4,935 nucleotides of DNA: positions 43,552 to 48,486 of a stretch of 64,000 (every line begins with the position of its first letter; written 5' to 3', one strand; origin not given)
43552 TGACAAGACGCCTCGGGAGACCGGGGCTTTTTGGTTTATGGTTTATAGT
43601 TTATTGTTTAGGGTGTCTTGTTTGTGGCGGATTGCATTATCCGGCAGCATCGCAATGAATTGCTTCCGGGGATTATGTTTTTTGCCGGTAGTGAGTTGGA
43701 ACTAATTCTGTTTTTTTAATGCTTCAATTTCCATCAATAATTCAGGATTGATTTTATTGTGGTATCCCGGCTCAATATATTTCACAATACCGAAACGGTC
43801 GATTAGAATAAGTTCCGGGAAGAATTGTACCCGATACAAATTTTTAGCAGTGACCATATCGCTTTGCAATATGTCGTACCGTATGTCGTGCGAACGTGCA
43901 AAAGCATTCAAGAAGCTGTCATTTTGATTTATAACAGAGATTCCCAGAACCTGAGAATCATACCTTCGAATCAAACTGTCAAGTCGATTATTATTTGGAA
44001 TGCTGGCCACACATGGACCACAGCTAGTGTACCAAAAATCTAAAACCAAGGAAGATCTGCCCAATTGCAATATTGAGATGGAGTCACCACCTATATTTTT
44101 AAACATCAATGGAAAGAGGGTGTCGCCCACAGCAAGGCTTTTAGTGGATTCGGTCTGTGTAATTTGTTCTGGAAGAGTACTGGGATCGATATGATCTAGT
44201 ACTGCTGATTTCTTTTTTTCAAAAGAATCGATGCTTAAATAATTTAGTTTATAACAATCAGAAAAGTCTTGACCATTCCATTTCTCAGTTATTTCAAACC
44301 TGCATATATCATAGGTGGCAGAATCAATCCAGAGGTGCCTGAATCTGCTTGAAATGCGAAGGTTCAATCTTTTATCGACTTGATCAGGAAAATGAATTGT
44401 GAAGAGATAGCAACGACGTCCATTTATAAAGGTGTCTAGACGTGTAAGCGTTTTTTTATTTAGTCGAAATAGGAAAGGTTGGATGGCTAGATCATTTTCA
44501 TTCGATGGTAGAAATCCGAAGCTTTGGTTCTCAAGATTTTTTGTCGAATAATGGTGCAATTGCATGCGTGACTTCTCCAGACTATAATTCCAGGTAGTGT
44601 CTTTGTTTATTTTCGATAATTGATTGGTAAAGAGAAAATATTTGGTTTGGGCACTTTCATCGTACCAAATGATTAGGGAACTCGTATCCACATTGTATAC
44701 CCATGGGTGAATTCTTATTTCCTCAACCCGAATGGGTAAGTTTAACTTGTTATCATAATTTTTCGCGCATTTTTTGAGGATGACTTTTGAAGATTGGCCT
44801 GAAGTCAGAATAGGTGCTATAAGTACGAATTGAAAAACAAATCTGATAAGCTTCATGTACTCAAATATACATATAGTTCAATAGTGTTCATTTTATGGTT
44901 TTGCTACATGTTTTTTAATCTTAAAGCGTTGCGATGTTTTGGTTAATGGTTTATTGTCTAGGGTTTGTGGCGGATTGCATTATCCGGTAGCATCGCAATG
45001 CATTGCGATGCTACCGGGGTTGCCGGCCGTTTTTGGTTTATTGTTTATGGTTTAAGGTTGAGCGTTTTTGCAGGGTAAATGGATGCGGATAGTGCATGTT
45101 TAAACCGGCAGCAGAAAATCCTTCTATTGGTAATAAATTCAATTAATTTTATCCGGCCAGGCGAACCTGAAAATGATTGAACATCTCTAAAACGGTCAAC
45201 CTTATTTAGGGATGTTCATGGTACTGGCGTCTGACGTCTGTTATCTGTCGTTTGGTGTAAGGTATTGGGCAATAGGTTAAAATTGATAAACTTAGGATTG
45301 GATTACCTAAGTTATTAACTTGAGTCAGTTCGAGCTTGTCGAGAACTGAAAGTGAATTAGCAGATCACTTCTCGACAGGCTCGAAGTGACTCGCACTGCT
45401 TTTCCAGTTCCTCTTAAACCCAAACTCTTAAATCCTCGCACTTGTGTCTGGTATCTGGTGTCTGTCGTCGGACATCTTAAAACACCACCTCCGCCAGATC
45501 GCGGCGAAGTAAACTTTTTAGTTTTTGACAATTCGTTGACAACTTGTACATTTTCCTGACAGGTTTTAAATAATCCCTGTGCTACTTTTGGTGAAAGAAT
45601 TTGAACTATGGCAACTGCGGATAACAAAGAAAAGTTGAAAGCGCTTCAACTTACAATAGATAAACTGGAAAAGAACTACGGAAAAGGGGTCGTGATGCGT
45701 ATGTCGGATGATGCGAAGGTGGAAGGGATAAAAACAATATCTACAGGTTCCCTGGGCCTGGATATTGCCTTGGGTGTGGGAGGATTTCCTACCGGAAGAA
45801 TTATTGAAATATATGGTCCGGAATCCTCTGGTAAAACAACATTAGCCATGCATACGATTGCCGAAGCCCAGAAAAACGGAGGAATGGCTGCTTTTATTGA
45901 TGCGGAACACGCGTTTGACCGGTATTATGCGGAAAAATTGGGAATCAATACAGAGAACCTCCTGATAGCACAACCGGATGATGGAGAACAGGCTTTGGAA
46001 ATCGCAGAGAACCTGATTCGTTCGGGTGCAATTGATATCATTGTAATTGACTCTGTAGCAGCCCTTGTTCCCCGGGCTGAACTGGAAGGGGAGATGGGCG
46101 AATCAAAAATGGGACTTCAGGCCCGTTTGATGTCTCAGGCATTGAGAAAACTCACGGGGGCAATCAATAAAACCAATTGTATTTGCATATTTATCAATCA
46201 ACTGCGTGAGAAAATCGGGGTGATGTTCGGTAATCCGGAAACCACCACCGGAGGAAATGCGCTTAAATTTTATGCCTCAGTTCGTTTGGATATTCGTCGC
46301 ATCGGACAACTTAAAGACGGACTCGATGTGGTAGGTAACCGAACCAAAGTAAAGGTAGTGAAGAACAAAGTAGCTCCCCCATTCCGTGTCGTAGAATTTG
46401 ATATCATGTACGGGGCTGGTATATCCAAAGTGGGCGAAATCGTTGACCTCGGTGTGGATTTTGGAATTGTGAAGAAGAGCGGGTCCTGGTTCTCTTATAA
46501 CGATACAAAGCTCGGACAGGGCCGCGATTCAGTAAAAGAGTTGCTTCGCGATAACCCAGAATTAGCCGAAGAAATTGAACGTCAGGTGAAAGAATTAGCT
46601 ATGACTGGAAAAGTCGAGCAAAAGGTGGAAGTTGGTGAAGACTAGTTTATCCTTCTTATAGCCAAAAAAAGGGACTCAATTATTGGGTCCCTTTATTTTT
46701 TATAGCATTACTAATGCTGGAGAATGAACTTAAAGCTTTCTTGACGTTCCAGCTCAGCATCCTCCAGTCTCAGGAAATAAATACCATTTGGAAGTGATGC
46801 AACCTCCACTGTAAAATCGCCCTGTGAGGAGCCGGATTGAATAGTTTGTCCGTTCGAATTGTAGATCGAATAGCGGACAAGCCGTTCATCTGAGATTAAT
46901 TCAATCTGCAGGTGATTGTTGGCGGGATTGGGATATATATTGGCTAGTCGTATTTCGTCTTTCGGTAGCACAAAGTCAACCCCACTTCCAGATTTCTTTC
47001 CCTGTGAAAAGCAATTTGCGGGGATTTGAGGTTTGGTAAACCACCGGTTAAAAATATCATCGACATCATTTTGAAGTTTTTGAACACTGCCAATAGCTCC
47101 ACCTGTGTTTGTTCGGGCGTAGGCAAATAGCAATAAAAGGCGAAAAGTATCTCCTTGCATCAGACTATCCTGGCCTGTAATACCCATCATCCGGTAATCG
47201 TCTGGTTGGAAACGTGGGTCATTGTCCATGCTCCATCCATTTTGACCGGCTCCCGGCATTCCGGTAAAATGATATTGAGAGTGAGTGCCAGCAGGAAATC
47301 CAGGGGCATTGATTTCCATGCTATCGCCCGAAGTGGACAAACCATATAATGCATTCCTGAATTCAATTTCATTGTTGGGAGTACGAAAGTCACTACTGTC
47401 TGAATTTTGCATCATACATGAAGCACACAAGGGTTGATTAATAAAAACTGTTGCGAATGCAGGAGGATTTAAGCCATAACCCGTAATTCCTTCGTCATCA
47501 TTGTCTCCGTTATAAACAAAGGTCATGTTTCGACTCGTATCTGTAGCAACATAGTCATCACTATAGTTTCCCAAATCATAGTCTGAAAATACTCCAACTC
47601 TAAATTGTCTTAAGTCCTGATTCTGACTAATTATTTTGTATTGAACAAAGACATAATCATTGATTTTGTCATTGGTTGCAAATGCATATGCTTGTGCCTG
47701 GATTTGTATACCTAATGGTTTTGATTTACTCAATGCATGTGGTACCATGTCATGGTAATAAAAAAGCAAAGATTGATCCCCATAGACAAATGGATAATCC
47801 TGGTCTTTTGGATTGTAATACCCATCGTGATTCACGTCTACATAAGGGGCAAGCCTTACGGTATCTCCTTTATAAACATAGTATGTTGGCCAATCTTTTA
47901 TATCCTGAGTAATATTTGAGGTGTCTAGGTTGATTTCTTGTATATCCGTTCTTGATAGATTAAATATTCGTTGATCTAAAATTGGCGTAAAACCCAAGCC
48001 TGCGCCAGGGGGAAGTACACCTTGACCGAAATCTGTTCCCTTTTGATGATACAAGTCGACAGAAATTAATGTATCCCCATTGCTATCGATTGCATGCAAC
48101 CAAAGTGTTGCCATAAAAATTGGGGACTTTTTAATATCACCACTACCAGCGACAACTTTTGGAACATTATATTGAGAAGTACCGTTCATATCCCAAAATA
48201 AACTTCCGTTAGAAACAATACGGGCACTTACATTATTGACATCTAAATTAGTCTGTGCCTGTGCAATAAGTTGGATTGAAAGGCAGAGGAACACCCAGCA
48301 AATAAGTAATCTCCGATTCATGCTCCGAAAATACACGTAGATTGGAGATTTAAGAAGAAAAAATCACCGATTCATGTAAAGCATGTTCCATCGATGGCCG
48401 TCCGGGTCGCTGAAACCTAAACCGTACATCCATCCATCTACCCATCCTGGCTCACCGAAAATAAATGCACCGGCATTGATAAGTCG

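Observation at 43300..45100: AT-rich TlpA-like gene flanked by roughly 60-nt direct repeats and duplicated terminator modules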

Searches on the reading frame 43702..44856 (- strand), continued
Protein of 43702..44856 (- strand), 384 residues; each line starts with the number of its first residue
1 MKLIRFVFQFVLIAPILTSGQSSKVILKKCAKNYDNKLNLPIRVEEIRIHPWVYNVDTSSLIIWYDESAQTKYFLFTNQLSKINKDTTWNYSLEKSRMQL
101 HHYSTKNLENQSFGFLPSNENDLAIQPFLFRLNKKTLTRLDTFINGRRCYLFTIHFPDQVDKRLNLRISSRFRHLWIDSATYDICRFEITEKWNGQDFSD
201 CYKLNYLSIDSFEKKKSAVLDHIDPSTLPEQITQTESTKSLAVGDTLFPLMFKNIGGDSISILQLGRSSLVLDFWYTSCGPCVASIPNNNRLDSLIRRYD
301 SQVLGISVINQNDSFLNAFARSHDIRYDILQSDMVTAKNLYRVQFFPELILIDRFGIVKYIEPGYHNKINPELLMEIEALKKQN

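Call 92: search_solved_structures(query=A3, max_evalue=0.001)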
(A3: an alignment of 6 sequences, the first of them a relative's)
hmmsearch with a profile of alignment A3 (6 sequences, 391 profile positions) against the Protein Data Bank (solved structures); distinct sequences matched with E-value up to 0.001: 16.
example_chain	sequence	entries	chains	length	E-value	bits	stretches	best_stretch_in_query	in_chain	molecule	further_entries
3kcm_A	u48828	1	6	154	7.7e-10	41.6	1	260-377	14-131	Thioredoxin family protein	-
2l5o_A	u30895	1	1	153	2.3e-08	36.7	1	261-372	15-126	Putative thioredoxin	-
4nmu_A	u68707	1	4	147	1.3e-07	34.2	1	243-367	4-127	Thiol-disulfide oxidoreductase ResA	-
2lrn_A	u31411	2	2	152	1.8e-07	33.8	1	261-366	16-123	Thiol:disulfide interchange protein | Putative thiol-disulfide oxidoreductase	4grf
3gl3_A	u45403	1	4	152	3.4e-07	32.9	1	272-383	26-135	Putative Thiol:disulfide interchange protein DsbE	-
2lja_A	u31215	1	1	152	4.7e-07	32.4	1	258-367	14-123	Putative thiol-disulfide oxidoreductase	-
2hyx_A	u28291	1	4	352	4.7e-06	29.1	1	263-376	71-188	Protein dipZ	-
5cyy_A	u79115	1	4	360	4.9e-06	29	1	263-376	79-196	Protein DipZ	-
3erw_A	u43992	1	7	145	5.9e-06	28.8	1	258-371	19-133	Sporulation thiol-disulfide oxidoreductase A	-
4hqz_A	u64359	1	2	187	6.2e-06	28.7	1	234-373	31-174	Thioredoxin family protein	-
2yp6_A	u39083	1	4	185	6.9e-06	28.5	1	234-373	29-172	THIOREDOXIN FAMILY PROTEIN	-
2h1b_A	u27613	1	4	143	5.2e-05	25.7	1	263-373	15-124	Thiol-disulfide oxidoreductase resA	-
1st9_A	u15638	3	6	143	6.3e-05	25.4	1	263-373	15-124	Thiol-disulfide oxidoreductase resA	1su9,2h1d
2f9s_A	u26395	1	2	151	7.5e-05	25.1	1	263-373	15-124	Thiol-disulfide oxidoreductase resA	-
2b5x_A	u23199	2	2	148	9e-05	24.9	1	278-374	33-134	YkuV protein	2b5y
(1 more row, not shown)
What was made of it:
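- On TlpA/ResA-like thiol-disulfide oxidoreductases: The PDB profile search gives 3kcm at 7.7e-10 (call 92).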

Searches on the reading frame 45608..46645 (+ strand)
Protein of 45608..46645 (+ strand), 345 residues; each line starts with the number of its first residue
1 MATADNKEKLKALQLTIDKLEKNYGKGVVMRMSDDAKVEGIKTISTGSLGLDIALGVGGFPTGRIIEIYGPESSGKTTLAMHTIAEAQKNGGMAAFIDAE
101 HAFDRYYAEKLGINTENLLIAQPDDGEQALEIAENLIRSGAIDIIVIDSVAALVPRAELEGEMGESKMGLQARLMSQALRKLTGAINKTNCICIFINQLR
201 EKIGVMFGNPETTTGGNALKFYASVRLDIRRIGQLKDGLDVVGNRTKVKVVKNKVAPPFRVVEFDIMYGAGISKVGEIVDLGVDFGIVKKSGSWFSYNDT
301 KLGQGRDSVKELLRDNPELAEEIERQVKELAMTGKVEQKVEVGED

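Call 8: search_protein_families(library=pfam, proteins=[window:45608-46645:+], max_evalue=0.01)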
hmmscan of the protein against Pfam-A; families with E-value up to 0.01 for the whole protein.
window:45608-46645:+ (345 aa): 9 families
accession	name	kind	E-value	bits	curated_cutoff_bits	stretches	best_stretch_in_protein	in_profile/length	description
PF00154.27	RecA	-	2e-137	457.3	27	1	11-273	1-262/262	recA bacterial DNA recombination protein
PF21096.2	RecA_C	-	1.9e-26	92.4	27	1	276-330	1-55/57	RecA C-terminal domain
PF08423.17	Rad51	-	7.1e-12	45.6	22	1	42-231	6-211/244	Rad51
PF06745.19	ATPase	-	2.5e-09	37.3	26.6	1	45-118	2-77/231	KaiC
PF01637.24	ATPase_2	-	9.5e-06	26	33.2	1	63-189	20-108/225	ATPase domain predominantly from Archaea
PF13479.12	AAA_24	-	0.00047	20.5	27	1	66-154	5-77/195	AAA domain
PF13481.12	AAA_25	-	0.0025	17.9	27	0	60-153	30-155/195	AAA domain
PF00004.35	AAA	-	0.0031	18.4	21.2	1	68-177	3-91/131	ATPase family associated with various cellular activities (AAA)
PF13191.12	AAA_16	-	0.0042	18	32.6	1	63-164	24-113/167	AAA ATPase domain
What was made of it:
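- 45608..46645 (+): recA. Pfam RecA 2e-137 (call 8).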

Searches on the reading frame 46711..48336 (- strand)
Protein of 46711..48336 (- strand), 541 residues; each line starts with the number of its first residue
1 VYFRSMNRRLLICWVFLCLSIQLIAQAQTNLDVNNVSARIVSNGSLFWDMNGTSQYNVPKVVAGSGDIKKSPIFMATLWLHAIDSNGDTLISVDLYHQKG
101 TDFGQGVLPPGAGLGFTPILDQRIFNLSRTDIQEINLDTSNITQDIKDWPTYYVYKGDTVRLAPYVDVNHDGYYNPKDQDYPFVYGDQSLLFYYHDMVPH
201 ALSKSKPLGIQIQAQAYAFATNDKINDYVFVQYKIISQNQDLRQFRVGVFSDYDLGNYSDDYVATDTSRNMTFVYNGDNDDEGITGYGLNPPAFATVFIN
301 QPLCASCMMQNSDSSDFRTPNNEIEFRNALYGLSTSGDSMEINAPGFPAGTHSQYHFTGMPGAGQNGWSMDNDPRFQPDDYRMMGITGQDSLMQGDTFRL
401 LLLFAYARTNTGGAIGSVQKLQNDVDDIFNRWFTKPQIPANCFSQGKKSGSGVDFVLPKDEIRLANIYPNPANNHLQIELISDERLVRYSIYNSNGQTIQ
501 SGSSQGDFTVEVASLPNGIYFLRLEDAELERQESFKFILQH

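Call 8: search_protein_families(library=pfam, proteins=[window:46711-48336:-], max_evalue=0.01)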
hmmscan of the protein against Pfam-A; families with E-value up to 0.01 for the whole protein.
window:46711-48336:- (541 aa): 1 family
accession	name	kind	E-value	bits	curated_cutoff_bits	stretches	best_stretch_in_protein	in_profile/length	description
PF18962.6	Por_Secre_tail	-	1.3e-12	48.3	27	1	467-528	1-66/75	Secretion system C-terminal sorting domain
